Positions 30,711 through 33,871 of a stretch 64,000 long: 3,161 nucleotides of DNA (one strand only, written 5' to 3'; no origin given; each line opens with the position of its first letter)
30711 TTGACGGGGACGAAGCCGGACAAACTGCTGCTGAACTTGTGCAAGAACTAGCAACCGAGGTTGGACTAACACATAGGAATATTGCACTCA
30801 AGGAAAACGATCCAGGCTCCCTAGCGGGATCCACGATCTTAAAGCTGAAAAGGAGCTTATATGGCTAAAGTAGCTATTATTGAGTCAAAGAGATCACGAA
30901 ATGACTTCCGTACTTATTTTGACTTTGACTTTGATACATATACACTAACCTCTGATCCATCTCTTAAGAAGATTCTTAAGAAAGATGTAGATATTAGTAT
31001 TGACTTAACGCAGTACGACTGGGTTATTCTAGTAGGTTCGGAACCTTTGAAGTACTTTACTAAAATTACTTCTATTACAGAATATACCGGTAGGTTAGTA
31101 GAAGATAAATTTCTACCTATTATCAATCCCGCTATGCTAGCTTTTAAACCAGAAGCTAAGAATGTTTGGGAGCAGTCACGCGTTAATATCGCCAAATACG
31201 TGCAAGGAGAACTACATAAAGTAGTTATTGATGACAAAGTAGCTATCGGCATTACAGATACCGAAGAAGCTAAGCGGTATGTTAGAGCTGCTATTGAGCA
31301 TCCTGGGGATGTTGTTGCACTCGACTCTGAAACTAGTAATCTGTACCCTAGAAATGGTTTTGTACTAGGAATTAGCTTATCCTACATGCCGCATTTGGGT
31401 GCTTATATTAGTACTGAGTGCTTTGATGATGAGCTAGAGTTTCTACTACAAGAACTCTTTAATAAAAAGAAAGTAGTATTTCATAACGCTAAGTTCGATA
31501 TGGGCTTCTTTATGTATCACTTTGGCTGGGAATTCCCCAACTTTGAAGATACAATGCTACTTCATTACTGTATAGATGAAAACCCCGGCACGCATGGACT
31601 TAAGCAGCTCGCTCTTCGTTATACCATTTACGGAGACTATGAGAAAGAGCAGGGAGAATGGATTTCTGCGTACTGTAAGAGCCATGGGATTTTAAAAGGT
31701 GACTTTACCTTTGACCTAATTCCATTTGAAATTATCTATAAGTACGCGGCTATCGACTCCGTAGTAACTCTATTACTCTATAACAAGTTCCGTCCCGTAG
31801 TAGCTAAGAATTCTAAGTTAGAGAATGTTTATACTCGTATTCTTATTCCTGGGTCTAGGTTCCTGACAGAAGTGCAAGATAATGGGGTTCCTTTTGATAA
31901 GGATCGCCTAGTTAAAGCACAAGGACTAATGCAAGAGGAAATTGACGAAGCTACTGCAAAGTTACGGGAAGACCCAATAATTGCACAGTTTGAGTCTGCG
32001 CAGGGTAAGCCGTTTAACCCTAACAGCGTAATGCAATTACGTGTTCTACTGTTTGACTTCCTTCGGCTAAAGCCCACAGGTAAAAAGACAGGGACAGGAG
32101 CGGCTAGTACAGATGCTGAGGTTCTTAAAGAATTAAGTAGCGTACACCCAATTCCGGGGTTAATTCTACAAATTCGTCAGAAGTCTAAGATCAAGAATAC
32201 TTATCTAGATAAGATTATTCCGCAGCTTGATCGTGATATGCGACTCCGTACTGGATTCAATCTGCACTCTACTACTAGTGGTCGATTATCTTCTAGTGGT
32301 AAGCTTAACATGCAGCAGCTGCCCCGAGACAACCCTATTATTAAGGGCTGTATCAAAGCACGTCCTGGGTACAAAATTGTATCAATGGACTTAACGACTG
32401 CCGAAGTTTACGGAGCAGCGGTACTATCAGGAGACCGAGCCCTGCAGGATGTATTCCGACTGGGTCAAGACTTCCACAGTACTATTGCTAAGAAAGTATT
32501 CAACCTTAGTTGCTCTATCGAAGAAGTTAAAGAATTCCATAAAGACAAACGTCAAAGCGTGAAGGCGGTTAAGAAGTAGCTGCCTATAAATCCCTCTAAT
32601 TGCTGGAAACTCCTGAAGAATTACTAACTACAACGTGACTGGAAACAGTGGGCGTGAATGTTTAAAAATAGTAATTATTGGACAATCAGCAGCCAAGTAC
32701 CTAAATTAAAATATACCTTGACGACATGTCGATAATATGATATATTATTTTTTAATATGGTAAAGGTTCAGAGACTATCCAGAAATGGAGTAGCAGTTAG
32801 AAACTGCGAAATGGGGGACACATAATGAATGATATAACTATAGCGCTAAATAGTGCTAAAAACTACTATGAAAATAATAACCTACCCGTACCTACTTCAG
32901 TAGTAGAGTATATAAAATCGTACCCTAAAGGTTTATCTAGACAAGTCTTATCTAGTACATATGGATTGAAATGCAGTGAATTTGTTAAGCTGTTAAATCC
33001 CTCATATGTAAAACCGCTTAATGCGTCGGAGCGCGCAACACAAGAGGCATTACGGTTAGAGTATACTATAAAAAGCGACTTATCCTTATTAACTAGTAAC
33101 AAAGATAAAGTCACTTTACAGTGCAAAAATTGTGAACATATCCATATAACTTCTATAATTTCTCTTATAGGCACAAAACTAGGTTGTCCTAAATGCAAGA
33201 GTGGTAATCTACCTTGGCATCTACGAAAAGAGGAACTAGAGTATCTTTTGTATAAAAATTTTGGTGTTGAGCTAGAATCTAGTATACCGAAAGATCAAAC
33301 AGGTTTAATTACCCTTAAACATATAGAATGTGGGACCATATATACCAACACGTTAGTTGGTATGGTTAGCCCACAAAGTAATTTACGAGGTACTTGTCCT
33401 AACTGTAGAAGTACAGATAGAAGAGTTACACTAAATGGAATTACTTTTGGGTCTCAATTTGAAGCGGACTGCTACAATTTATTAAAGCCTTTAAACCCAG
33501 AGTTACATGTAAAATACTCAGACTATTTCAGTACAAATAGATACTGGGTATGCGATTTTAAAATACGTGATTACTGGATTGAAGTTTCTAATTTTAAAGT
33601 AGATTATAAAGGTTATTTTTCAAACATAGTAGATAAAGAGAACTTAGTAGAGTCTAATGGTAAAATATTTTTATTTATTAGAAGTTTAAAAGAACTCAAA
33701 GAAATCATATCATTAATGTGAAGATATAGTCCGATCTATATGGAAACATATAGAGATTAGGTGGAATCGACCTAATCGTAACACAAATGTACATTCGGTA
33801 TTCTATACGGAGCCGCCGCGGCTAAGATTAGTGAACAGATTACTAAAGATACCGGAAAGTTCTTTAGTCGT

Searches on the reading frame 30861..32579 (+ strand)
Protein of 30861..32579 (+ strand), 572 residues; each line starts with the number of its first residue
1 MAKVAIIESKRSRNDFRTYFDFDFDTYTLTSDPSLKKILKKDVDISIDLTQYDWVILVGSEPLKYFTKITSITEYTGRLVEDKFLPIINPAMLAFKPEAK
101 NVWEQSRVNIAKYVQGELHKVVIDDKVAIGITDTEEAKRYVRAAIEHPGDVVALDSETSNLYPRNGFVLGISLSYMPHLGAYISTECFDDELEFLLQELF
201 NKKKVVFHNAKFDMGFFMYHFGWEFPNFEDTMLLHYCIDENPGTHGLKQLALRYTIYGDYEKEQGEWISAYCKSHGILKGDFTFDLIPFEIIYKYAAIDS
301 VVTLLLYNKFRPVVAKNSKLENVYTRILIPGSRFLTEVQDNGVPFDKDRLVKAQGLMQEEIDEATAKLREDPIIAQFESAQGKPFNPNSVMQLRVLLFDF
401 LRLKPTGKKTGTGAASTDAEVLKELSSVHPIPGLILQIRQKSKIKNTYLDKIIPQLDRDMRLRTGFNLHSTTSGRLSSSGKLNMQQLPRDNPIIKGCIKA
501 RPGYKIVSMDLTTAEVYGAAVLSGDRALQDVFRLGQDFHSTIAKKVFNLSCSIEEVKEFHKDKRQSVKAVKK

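Call 19: search_protein_families(library=phrogs, proteins=[window:30861-32579:+], max_evalue=0.00001)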
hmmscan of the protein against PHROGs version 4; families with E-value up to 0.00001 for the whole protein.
window:30861-32579:+ (572 aa): 3 families
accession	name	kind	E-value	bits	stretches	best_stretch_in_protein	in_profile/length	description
phrog_17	-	DNA, RNA and nucleotide metabolism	4.9e-103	347.2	1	44-570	552-1068/1445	DNA polymerase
phrog_12241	-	DNA, RNA and nucleotide metabolism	2e-22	80.8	1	189-494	185-495/502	DNA polymerase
phrog_2573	-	DNA, RNA and nucleotide metabolism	2.7e-08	34.3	1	494-570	5-92/336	DNA polymerase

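Call 74: search_dna_similar(query=window:30861-32576:+, collection=phages, mode=protein, max_rows=15)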
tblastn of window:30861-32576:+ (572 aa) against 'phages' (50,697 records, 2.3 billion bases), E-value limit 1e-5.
Records with a match: 2332; places in all: 2334; records where one place covers at least 80% of the query: 1027.
Best place of each record, by identity: <60% 2332.
By first word of the organism name: Vibrio 488; Salmonella 284; Mycobacterium 204; Escherichia 199; Microbacterium 168; Klebsiella 112; Pseudomonas 103; Gordonia 100; Bacillus 79; Listeria 73; and 72 more.
By host as written in the record: - 465; Mycobacterium smegmatis mc2 155 156; Microbacterium foliorum NRRL B-24224 SEA 90; Escherichia coli 70; Microbacterium foliorum NRRL B-24224 59; Listeria monocytogenes 52; Gordonia terrae 3612 44; Klebsiella pneumoniae 41; and 445 more.
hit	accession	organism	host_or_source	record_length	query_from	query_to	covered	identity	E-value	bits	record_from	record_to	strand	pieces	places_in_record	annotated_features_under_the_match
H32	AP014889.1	Vibrio phage VCPH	Vibrio harveyi AB 490822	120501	1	570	100%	46.3%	7e-134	436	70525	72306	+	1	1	DNA polymerase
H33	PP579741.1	Enterobacter phage KKP_3711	Enterobacter sp. KKP_3684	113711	37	570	93%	48.7%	9e-146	470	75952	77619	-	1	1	DNA polymerase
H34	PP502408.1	Proteus phage vB_PMC-PL1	Proteus mirabilis B2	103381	31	570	94%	47.6%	9e-147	473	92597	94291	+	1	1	DNA polymerase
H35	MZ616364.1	Erwinia phage KEY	Erwinia amylovora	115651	1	570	100%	44.9%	8e-142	459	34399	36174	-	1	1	putative DNA polymerase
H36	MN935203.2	Proteus phage VTCCBPA139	Proteus mirabilis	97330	31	570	94%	47.4%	9e-148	476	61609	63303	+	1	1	DNA polymerase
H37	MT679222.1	Proteus phage 2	Proteus mirabilis 3b10_21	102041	31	570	94%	47.4%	5e-147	474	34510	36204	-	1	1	DNA polymerase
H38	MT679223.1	Proteus phage 1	Proteus mirabilis H10.20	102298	31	570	94%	47.4%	5e-147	474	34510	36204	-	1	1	DNA polymerase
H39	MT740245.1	Proteus phage M4H10_20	Proteus mirabilis H10_20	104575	31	570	94%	47.4%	5e-147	474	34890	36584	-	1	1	DNA polymerase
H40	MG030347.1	Proteus phage PM135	Proteus mirabilis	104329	31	570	94%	47.4%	7e-147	474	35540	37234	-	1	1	DNA polymerase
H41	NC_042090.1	Proteus phage PM135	Proteus mirabilis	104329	31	570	94%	47.4%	7e-147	474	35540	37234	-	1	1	DNA polymerase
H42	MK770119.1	Pantoea phage vB_PagS_AAS21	Pantoea agglomerans AUR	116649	1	570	100%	44.8%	1e-141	459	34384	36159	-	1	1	DNA polymerase I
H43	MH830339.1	Proteus phage Stubb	Proteus mirabilis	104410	31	570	94%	47.3%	2e-146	473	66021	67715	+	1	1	DNA polymerase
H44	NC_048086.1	Proteus phage Stubb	Proteus mirabilis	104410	31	570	94%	47.3%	2e-146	473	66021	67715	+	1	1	DNA polymerase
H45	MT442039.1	Vibrio phage vB_ValS_X1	Vibrio alginolyticus NBRC 15630 = ATCC ...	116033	34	570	94%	47.4%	6e-145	468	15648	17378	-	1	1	DNA polymerase I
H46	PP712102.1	Vibrio phage VB_Vhy_SJ1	Vibrio hyugaensis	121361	34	570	94%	47.4%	3e-144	466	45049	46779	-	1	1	record has no annotation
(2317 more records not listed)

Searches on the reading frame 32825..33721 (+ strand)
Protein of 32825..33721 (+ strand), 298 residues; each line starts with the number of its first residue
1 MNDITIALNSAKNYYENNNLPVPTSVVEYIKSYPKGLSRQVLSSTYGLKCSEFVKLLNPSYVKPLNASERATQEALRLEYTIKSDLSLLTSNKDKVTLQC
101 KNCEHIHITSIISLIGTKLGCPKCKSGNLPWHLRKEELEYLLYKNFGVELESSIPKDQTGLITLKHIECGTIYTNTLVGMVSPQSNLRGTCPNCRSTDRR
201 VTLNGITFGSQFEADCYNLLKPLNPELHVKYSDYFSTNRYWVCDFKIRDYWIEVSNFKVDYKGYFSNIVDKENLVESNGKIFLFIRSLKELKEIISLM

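Call 20: search_protein_families(library=phrogs, proteins=[window:32825-33721:+], max_evalue=0.00001)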
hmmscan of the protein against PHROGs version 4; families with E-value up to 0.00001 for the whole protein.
window:32825-33721:+ (298 aa): 2 families
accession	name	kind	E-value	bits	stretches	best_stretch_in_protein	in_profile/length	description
phrog_559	-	DNA, RNA and nucleotide metabolism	5.7e-08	33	1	87-250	204-348/607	HNH endonuclease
phrog_681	-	DNA, RNA and nucleotide metabolism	2.2e-06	27.6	1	85-206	258-369/576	endonuclease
